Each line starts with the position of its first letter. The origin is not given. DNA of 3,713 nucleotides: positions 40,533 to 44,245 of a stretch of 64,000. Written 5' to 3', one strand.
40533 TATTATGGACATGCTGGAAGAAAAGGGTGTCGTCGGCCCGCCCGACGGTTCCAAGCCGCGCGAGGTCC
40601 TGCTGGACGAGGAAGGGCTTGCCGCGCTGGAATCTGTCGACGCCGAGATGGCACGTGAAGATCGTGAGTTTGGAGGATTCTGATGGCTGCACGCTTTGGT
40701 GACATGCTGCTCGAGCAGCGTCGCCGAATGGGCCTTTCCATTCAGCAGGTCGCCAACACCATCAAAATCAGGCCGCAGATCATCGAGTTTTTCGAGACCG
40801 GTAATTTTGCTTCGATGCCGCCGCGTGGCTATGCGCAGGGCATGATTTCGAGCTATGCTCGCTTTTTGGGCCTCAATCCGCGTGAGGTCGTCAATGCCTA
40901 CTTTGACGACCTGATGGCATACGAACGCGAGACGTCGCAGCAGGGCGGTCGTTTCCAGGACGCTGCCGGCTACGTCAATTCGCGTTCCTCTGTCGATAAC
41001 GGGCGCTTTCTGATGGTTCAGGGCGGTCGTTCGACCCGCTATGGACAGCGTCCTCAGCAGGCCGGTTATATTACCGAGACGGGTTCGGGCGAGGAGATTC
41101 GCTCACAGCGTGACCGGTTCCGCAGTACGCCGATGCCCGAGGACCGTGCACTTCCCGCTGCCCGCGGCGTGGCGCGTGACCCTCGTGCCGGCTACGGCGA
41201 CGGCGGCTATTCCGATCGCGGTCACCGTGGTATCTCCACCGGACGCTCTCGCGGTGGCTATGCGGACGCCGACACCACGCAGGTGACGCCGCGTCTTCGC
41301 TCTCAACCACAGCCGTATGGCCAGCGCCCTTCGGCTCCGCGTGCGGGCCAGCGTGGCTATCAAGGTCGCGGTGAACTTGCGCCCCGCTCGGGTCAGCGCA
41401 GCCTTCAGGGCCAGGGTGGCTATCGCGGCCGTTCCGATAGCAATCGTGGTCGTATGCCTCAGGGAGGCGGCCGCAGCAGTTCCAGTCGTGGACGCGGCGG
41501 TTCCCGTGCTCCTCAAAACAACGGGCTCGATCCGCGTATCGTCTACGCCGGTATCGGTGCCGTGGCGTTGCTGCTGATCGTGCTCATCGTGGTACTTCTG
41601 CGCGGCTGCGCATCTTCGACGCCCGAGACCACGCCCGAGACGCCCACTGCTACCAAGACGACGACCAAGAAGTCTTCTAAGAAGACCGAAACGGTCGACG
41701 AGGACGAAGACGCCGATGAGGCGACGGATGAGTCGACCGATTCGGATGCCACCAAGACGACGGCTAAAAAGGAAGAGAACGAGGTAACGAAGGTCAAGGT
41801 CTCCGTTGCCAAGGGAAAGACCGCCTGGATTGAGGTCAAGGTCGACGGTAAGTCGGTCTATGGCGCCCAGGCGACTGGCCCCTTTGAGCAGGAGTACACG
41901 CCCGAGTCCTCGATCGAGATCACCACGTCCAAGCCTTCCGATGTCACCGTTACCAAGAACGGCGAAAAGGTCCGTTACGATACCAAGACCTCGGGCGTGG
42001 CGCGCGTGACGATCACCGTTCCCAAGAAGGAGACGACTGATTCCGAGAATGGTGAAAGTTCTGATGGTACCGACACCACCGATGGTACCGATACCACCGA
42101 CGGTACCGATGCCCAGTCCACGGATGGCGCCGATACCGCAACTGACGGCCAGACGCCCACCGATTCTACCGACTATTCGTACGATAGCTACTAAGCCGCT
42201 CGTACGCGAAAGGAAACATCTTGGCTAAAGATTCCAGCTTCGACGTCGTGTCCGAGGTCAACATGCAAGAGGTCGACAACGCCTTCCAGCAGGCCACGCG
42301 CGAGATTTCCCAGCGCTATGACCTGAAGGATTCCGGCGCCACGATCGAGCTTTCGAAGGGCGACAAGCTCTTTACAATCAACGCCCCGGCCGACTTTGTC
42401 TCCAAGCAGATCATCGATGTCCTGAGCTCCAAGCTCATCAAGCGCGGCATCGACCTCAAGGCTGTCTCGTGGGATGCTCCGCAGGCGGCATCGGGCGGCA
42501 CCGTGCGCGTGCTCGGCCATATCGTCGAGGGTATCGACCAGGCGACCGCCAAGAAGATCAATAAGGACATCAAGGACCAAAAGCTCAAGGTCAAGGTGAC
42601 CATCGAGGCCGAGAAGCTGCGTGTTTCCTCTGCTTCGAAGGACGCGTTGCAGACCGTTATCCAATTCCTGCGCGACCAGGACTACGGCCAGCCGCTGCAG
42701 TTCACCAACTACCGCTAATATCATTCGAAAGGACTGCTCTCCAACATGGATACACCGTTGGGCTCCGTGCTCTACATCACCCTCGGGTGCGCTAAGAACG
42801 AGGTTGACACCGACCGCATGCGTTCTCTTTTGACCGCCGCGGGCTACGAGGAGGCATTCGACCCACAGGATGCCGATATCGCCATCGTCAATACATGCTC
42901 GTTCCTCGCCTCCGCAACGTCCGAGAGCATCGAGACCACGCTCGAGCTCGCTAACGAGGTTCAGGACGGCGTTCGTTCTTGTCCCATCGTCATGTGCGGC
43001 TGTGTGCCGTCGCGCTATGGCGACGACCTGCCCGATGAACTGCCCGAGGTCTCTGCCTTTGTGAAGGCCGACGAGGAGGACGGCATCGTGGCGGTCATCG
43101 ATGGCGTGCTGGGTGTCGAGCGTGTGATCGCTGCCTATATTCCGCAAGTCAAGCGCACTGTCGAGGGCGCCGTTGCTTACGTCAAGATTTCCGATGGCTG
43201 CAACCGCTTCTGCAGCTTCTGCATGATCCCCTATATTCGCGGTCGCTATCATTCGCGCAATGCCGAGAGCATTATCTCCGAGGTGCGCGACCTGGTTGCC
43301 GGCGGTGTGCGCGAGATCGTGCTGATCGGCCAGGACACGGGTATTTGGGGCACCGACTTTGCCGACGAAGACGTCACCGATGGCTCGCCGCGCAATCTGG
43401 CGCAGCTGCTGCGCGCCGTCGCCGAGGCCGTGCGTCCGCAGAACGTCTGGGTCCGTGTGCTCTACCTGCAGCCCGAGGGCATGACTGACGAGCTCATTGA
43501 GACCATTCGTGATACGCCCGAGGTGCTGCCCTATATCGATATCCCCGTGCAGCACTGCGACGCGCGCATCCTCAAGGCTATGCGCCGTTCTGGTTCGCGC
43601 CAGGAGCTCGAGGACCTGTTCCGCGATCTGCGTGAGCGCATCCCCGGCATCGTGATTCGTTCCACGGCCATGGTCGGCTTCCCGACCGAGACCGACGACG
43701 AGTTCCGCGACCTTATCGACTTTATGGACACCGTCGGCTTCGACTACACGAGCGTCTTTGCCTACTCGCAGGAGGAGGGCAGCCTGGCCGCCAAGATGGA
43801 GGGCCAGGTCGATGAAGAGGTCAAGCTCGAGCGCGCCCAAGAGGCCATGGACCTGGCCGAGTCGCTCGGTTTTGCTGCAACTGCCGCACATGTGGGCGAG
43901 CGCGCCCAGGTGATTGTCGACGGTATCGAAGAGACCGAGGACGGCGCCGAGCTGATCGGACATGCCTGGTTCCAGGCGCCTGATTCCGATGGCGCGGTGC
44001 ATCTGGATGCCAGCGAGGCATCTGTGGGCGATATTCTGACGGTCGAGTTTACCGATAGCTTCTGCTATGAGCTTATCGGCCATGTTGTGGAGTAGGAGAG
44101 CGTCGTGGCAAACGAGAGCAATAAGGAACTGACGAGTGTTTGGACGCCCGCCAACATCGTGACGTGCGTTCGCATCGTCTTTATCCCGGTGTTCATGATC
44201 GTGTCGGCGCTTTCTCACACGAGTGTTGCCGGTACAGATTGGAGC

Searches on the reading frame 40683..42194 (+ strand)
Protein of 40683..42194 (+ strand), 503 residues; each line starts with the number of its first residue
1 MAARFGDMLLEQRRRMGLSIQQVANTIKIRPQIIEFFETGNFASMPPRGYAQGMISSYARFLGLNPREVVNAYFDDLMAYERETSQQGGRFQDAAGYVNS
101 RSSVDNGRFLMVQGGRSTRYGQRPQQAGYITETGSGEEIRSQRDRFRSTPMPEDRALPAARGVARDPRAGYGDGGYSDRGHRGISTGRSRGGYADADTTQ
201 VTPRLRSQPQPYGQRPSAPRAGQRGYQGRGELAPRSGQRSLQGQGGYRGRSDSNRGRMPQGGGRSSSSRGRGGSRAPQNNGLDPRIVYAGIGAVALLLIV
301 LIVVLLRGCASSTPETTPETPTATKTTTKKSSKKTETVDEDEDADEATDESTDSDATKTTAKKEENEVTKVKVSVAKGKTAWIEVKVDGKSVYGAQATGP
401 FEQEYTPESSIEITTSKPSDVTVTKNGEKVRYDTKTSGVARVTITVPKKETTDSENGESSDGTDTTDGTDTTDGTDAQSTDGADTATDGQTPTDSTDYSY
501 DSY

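Call 42: search_protein_families(library=pfam, proteins=[window:40683-42194:+], max_evalue=0.00001)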
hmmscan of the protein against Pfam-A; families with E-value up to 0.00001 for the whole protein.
window:40683-42194:+ (503 aa): 2 families
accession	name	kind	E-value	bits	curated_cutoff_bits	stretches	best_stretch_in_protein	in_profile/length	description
PF13413.12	HTH_25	-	2.1e-18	66.3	24.6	1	8-69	1-62/62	Helix-turn-helix domain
PF13464.11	RodZ_C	-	7.2e-06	26.3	23.9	0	380-443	7-72/72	RodZ C-terminal domain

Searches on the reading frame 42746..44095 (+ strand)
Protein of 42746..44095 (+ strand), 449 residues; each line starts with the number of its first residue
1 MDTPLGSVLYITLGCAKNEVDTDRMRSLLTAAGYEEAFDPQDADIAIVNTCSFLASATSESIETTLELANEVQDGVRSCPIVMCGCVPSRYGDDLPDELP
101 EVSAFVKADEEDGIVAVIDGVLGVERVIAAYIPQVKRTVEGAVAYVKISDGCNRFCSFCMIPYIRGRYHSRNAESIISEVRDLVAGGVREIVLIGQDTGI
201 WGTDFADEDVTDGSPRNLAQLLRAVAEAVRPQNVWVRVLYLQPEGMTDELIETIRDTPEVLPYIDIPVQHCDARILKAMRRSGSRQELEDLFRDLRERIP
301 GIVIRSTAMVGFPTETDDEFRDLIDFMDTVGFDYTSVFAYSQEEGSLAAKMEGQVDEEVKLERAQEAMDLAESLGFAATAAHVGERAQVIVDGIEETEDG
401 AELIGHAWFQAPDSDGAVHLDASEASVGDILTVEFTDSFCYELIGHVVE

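Call 42: search_protein_families(library=pfam, proteins=[window:42746-44095:+], max_evalue=0.00001)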
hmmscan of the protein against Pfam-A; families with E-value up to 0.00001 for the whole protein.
window:42746-44095:+ (449 aa): 3 families
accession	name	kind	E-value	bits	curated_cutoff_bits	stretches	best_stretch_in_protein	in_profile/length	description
PF04055.27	Radical_SAM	-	1.5e-24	87.4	29.5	1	147-327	2-166/166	Radical SAM superfamily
PF00919.26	UPF0004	-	2.6e-21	75.9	27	1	9-105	3-96/98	Uncharacterized protein family UPF0004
PF18693.7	TRAM_2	-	2.6e-10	40.8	27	1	383-448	1-63/63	TRAM domain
